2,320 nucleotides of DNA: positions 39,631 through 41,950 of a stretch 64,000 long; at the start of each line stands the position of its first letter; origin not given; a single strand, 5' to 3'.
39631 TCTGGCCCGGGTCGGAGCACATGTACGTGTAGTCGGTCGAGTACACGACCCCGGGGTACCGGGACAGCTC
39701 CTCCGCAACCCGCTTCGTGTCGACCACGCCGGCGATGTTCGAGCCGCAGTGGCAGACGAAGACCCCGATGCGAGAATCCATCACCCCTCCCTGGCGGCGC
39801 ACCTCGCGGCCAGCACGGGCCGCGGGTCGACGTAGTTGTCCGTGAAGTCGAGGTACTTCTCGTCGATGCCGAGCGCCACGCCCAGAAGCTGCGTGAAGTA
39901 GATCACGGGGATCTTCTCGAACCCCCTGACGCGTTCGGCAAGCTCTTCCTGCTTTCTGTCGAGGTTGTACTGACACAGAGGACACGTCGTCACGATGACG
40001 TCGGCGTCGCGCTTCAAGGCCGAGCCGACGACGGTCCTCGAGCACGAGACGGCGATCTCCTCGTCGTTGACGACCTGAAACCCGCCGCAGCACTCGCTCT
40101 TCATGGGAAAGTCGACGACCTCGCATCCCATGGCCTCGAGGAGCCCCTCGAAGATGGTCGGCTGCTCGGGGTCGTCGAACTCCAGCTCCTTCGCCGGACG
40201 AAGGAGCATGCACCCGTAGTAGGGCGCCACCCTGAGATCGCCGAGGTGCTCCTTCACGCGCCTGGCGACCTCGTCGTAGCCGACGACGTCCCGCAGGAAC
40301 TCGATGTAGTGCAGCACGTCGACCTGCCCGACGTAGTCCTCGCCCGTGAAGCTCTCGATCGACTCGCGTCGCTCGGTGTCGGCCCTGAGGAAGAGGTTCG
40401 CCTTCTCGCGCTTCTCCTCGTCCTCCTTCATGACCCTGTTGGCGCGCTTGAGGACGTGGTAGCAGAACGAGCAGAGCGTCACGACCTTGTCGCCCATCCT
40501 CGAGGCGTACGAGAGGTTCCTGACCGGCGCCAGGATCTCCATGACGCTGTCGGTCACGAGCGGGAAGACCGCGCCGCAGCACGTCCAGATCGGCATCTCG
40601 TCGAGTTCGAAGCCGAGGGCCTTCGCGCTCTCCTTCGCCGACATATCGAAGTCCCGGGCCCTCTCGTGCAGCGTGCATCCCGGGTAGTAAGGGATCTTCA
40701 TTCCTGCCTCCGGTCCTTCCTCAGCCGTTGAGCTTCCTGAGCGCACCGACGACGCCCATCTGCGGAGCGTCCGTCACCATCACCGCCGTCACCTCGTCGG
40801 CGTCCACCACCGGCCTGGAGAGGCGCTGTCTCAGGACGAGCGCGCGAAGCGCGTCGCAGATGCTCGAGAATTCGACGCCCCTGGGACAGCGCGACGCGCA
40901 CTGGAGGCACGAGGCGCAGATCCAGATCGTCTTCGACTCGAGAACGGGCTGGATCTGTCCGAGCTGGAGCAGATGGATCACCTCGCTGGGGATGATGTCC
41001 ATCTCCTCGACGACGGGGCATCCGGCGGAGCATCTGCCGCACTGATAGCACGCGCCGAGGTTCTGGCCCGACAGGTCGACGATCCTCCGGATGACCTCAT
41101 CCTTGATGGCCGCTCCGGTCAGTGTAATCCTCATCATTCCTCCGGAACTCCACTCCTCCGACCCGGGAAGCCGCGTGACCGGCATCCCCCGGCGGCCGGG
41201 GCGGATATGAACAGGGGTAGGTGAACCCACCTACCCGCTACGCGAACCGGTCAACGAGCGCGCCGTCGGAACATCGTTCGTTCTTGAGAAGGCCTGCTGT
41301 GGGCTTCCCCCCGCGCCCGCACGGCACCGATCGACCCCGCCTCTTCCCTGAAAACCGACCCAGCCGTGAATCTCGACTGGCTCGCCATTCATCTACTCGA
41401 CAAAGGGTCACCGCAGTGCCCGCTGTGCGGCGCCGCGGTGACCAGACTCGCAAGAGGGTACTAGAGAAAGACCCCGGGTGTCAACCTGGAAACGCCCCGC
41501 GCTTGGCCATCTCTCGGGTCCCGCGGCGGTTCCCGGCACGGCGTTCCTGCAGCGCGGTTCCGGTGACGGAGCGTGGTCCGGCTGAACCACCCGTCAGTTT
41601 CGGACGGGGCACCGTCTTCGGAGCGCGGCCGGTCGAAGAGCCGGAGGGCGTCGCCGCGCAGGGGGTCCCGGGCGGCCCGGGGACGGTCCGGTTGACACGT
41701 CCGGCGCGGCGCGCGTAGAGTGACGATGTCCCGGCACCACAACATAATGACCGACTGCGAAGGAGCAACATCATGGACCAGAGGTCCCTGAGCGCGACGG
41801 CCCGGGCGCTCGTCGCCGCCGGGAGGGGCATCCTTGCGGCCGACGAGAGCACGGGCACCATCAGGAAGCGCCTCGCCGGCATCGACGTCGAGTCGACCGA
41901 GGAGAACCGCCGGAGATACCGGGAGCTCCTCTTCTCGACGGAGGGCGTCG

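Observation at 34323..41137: Single operon joining HdrCBA-MvhD to a soluble fumarate-reductase-like FrdBA pair, with no hydrogenase or other obvious electron-input module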

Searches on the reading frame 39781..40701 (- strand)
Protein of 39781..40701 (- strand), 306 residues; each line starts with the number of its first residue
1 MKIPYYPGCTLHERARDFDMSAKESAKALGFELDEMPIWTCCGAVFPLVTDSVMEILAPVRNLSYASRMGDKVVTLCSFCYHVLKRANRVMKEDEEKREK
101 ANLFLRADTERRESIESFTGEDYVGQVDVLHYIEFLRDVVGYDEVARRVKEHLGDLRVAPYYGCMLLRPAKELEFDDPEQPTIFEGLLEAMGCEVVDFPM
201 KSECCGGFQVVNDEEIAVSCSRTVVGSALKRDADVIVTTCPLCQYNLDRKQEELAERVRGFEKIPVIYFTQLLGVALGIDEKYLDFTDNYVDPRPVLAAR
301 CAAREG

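Call 3: search_protein_families(library=pfam, proteins=[window:39781-40701:-], max_evalue=0.01)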
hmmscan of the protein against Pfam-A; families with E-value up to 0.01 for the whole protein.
window:39781-40701:- (306 aa): 1 family
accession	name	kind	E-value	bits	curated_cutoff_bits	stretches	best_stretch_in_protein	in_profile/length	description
PF02754.22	CCG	-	1.3e-20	73.7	20.6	2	158-248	1-85/85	Cysteine-rich domain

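Call 4: search_protein_families(library=ncbifam, proteins=[window:39781-40701:-], max_evalue=0.01)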
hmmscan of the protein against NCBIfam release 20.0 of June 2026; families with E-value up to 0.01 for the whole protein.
window:39781-40701:- (306 aa): 5 families
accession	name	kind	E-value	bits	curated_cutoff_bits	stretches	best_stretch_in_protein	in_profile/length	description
TIGR03288.1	CoB_CoM_SS_B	equivalog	1.6e-52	178.5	345.15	1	3-297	2-287/290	CoB--CoM heterodisulfide reductase subunit B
NF042965.1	MFR_anch_SdhE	equivalog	4.2e-52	177.5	500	1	3-292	3-277/282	8-methylmenaquinol:fumarate reductase membrane anchor subunit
NF041780.1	hetero_SS_HdrB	equivalog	6.9e-27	94.5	450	1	40-281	43-285/304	ferredoxin:CoB-CoM heterodisulfide reductase subunit HdrB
NF045670.1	quin_L_LdhH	equivalog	6.8e-13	47.8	800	2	154-256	465-560/706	L-lactate dehydrogenase (quinone) large subunit LdhH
NF004898.0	PRK06259.1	equivalog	1.4e-10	40.4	385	1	190-273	404-484/488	fumarate reductase (CoM/CoB) subunit TfrB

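Call 55: search_solved_structures(query=window:39781-40701:-, max_evalue=0.001)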
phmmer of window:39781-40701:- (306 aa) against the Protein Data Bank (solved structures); distinct sequences matched with E-value up to 0.001: 5.
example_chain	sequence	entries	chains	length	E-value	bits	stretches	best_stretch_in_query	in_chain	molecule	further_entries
8rvv_B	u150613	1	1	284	1.8e-42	149.2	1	1-283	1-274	H(2):CoB-CoM heterodisulfide,ferredoxin reductase subunit B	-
8rvu_b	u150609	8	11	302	2.7e-42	148.7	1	1-284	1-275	H(2):CoB-CoM heterodisulfide,ferredoxin reductase subunit B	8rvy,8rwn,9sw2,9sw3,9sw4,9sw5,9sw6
9sfi_C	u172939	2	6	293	1.1e-41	146.6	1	1-297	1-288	H(2)/formate:CoB-CoM heterodisulfide,ferredoxin reductase subunit B2 | Heterodisulfide reductase subunit B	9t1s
5odc_B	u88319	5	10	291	1e-36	130.3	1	1-297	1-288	Heterodisulfide reductase, subunit B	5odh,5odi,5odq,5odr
7bkb_B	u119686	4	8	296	1.9e-33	119.6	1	4-297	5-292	CoB--CoM heterodisulfide reductase subunit B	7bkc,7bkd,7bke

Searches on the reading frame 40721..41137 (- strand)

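Call 3: search_protein_families(library=pfam, proteins=[window:40721-41137:-], max_evalue=0.01)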
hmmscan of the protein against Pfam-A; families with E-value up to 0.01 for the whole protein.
window:40721-41137:- (138 aa): 5 families
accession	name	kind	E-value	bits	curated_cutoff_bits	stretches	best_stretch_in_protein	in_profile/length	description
PF13183.11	Fer4_8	-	9.8e-10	39.3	27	1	28-88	3-68/68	4Fe-4S dicluster domain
PF13534.11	Fer4_17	-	4.9e-09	37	22.2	1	29-88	1-60/61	4Fe-4S dicluster domain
PF13187.11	Fer4_9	-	1.3e-08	35.1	27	1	29-87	1-50/52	4Fe-4S dicluster domain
PF13237.11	Fer4_10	-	6.3e-06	26.5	25.5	1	26-85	5-53/53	4Fe-4S dicluster domain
PF12838.12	Fer4_7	-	0.00017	22.4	27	1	30-88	2-52/52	4Fe-4S dicluster domain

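Call 4: search_protein_families(library=ncbifam, proteins=[window:40721-41137:-], max_evalue=0.01)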
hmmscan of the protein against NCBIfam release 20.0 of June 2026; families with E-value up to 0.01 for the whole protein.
window:40721-41137:- (138 aa): 20 families
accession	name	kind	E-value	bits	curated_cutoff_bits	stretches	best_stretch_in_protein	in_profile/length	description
NF038018.1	qmoC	equivalog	8.8e-17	61.6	300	1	15-107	5-97/360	quinone-interacting membrane-bound oxidoreductase complex subunit QmoC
TIGR03290.1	CoB_CoM_SS_C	equivalog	1.7e-16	60.5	160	1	29-106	3-80/144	CoB--CoM heterodisulfide reductase subunit C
NF041779.1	hetero_SS_HdrC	equivalog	2.1e-13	50.2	350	1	25-104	28-106/198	ferredoxin:CoB-CoM heterodisulfide reductase subunit HdrC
NF041890.1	hdrC_Methbact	equivalog_domain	4.2e-12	46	270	1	7-102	8-102/192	ferredoxin:CoB-CoM heterodisulfide reductase subunit HdrC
NF008369.0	PRK11168.1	equivalog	8.4e-08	31.5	278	1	25-105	8-91/401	anaerobic glycerol-3-phosphate dehydrogenase subunit C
NF008434.0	PRK11274.1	equivalog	3.4e-07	29.5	333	1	27-113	22-113/409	glycolate oxidase subunit GlcF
NF004616.0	PRK05950.1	subfamily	2.5e-06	26.8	228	1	66-104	198-236/238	succinate dehydrogenase iron-sulfur subunit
NF042952.1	MFR_FeS_SdhB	equivalog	2.5e-05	23.5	600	1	63-109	194-239/320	8-methylmenaquinol:fumarate reductase iron-sulfur subunit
NF009226.0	PRK12576.1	equivalog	4.1e-05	23.1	344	1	68-100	204-236/317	succinate dehydrogenase/fumarate reductase iron-sulfur subunit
NF004898.0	PRK06259.1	equivalog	0.0001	21.1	385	1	26-106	132-221/488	fumarate reductase (CoM/CoB) subunit TfrB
NF045663.1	diclust_near_Sec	equivalog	0.00024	19.3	530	1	32-103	310-384/759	pyridine nucleotide-disulfide oxidoreductase/dicluster-binding protein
NF005746.0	PRK07570.1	subfamily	0.00027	20.3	243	1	26-98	155-238/250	succinate dehydrogenase/fumarate reductase iron-sulfur subunit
TIGR00384.1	dhsB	subfamily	0.00035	20.1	88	0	25-93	137-217/222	succinate dehydrogenase and fumarate reductase iron-sulfur protein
NF041837.1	rnfC_Methano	equivalog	0.00048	19.1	650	1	28-87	358-412/438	Rnf electron transport complex subunit RnfC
TIGR02512.1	FeFe_hydrog_A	subfamily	0.0013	17.7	405.95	1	28-87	7-65/375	[FeFe] hydrogenase, group A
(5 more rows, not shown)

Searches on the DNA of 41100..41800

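Call 43: search_rna_families(source=window, start=41100, end=41800, threshold=evalue, max_evalue=1)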
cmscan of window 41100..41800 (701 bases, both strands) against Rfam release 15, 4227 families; matches with E-value up to 1: 1.
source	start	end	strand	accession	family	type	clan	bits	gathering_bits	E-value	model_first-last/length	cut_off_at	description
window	41513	41570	-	RF02044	CDKN2B-AS_2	Gene; lncRNA;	-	22.7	50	0.021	1-46/46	no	CDKN2B antisense RNA 1 convserved region 2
